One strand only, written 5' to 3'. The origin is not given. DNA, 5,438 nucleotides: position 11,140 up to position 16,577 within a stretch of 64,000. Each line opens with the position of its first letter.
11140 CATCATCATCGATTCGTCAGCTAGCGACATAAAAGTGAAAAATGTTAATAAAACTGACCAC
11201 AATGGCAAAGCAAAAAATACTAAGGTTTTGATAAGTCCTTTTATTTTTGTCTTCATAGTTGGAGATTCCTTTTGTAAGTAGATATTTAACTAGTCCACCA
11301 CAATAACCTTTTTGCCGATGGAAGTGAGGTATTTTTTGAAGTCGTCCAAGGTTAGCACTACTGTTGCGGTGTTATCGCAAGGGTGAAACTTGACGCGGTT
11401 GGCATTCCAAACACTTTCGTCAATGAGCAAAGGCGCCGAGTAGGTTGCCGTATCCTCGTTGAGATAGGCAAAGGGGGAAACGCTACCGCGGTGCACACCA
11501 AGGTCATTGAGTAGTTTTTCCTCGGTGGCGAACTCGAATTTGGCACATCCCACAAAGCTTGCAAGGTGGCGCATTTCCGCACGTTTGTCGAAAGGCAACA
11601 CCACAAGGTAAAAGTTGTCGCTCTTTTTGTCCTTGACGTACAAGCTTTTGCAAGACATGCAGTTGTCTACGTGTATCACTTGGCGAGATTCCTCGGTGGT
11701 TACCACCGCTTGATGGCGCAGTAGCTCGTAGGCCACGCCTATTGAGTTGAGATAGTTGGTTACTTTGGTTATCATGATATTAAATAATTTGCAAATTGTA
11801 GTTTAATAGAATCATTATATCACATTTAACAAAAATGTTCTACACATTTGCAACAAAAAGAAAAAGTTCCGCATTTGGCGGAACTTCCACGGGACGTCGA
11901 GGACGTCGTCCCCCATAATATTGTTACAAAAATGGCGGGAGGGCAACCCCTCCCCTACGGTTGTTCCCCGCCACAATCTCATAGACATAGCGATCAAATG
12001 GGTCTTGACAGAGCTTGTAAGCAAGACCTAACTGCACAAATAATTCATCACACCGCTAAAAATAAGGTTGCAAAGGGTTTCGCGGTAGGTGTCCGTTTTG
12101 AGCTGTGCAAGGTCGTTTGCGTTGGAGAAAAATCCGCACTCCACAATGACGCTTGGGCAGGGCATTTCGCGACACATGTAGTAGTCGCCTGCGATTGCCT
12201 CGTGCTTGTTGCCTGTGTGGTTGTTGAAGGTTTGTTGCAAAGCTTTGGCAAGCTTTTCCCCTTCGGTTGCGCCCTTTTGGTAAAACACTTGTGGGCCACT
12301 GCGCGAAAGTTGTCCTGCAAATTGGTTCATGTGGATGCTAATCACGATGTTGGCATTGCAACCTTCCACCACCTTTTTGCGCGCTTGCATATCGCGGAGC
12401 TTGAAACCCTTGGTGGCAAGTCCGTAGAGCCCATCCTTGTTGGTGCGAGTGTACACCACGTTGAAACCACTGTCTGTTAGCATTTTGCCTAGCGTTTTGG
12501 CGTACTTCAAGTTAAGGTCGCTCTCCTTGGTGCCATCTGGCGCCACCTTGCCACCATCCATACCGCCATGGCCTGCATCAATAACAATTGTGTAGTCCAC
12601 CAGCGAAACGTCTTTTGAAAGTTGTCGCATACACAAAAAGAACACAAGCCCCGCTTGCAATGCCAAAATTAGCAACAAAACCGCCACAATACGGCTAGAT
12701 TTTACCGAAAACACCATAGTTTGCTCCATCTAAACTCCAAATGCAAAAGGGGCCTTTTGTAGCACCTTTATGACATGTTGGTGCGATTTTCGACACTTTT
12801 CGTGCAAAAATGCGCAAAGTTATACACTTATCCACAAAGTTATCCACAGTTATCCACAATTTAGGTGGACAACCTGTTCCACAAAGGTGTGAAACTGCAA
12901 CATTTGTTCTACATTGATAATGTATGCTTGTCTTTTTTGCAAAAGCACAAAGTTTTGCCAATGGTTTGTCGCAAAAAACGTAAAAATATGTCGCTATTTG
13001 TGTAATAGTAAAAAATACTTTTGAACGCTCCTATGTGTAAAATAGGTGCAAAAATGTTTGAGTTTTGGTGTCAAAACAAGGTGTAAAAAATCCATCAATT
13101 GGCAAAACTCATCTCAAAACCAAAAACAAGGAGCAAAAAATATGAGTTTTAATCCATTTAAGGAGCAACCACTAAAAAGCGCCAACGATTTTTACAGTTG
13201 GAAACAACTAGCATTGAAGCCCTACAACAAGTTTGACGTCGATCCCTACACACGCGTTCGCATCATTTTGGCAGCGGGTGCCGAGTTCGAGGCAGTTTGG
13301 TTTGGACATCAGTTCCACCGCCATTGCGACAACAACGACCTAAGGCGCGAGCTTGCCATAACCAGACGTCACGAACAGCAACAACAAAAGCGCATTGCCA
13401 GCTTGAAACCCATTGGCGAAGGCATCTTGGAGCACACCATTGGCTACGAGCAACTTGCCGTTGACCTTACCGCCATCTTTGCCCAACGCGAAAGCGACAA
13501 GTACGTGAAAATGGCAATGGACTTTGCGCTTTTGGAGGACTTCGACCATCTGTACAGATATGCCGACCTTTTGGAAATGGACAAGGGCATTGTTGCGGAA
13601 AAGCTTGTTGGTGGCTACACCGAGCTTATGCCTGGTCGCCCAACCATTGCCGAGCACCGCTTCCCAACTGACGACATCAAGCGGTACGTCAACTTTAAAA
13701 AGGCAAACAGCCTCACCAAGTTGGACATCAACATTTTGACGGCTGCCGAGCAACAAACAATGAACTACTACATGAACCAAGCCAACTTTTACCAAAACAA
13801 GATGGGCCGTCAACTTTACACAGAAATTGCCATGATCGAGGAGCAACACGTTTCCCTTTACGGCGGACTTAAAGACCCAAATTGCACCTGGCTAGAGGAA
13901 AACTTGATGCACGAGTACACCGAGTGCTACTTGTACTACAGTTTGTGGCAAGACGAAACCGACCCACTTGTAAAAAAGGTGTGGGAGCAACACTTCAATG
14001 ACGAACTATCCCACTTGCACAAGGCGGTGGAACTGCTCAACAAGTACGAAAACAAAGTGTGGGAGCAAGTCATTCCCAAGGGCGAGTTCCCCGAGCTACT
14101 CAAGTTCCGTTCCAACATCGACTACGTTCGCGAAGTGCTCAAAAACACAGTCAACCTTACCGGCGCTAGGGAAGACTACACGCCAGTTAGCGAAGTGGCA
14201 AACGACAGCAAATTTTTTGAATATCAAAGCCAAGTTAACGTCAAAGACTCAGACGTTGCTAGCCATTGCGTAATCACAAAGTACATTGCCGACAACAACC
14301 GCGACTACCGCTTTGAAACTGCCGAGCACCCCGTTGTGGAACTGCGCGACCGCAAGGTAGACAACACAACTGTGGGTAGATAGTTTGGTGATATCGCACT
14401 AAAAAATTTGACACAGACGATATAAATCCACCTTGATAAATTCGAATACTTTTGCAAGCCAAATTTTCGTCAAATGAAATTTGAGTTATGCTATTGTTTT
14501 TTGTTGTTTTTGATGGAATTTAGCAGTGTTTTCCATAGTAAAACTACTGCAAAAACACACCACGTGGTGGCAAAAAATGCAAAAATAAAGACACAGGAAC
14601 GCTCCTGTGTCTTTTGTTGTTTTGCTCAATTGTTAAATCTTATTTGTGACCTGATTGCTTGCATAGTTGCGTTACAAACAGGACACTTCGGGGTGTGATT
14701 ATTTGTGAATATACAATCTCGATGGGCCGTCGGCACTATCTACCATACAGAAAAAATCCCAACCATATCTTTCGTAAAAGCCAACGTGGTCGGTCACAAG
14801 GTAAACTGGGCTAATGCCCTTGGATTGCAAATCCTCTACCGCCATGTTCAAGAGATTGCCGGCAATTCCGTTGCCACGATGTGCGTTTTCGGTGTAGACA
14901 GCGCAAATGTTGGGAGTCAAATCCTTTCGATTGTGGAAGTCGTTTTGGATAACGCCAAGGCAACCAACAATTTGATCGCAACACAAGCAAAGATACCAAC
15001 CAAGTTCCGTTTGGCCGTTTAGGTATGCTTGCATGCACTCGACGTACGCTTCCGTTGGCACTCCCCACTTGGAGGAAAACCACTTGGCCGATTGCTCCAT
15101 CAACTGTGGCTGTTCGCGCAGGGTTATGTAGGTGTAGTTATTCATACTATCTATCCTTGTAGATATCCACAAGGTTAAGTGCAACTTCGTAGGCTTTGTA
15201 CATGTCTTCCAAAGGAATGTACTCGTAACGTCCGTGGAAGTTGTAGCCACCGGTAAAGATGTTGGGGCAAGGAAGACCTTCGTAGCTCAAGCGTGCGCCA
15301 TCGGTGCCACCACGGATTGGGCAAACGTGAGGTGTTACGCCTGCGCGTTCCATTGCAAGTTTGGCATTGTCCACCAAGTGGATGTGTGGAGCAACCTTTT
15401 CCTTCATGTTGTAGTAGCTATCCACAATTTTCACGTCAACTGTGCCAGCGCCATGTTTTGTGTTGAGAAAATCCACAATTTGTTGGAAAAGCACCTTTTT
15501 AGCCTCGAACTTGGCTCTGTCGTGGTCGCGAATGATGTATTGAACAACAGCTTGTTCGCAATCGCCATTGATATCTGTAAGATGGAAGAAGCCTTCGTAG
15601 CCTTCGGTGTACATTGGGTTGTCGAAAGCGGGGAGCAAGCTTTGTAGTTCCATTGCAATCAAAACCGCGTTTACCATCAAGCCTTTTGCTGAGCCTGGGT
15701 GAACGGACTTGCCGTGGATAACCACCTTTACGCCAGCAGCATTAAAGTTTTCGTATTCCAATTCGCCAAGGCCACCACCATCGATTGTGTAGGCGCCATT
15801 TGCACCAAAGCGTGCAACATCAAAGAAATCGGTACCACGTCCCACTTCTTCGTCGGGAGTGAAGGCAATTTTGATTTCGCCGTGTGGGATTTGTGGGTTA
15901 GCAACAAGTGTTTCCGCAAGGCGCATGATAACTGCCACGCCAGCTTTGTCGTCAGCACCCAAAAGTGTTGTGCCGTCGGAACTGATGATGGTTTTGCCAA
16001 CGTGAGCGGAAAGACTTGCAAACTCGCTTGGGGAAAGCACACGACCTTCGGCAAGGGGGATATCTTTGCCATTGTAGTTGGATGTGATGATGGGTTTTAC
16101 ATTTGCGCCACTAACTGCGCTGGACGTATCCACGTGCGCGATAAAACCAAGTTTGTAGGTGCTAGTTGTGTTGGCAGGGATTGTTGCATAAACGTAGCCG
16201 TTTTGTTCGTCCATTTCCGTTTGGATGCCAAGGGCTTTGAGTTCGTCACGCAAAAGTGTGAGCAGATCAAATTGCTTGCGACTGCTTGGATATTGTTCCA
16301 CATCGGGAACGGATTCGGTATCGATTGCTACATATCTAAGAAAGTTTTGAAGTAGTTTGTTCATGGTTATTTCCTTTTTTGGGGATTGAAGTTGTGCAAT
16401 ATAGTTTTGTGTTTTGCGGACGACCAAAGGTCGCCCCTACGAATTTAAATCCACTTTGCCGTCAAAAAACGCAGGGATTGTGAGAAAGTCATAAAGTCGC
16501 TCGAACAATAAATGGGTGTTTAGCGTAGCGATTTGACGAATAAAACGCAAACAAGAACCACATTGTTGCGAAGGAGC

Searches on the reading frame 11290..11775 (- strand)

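Call 66: search_protein_families(library=pfam, proteins=[window:11290-11775:-], max_evalue=0.001)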
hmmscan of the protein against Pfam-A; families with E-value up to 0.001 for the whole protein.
window:11290-11775:- (161 aa): 1 family
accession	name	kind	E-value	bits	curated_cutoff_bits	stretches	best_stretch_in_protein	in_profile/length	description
PF04073.20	tRNA_edit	-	1.3e-25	90.3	25.5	1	21-148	1-122/123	Aminoacyl-tRNA editing domain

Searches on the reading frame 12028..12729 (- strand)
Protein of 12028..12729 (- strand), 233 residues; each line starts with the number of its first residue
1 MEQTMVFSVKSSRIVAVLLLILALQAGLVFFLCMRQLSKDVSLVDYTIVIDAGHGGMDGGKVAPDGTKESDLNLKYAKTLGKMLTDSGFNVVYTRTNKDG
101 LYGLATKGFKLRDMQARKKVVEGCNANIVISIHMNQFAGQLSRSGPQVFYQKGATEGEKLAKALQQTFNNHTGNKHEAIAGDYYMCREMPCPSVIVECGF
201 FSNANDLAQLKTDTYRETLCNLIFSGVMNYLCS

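Call 66: search_protein_families(library=pfam, proteins=[window:12028-12729:-], max_evalue=0.001)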
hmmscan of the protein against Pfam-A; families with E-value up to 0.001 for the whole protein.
window:12028-12729:- (233 aa): 1 family
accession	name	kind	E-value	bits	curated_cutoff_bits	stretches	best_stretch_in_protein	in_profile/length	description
PF01520.23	Amidase_3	-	1.8e-40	139.3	27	1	48-228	1-173/174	N-acetylmuramoyl-L-alanine amidase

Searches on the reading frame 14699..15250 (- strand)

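Call 66: search_protein_families(library=pfam, proteins=[window:14699-15250:-], max_evalue=0.001)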
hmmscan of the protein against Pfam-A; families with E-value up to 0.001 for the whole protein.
window:14699-15250:- (183 aa): 4 families
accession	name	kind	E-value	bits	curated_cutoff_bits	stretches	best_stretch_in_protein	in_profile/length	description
PF13527.13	Acetyltransf_9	-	2.8e-11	44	25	1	57-166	16-126/127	Acetyltransferase (GNAT) domain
PF00583.31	Acetyltransf_1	-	1.1e-09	39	20.7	1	65-164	12-116/116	Acetyltransferase (GNAT) family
PF13508.13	Acetyltransf_7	-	9.7e-09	35.9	27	1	89-164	9-82/84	Acetyltransferase (GNAT) domain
PF13673.13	Acetyltransf_10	-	6.9e-06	26.5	23.6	1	71-165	20-108/128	Acetyltransferase (GNAT) domain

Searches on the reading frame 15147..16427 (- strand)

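Call 66: search_protein_families(library=pfam, proteins=[window:15147-16427:-], max_evalue=0.001)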
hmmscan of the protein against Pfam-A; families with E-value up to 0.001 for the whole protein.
window:15147-16427:- (426 aa): 4 families
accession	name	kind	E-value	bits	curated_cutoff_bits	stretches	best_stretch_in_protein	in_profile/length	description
PF07687.19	M20_dimer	-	2.5e-15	56.8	21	1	225-325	1-103/107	Peptidase dimerisation domain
PF01546.33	Peptidase_M20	-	2.9e-14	53.9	24.6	1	158-420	34-204/206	Peptidase family M20/M25/M40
PF05343.19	Peptidase_M42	-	7.3e-05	22.4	23.2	0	158-199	133-172/292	M42 glutamyl aminopeptidase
PF04389.22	Peptidase_M28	-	0.00029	21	21.3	0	139-196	17-69/193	Peptidase family M28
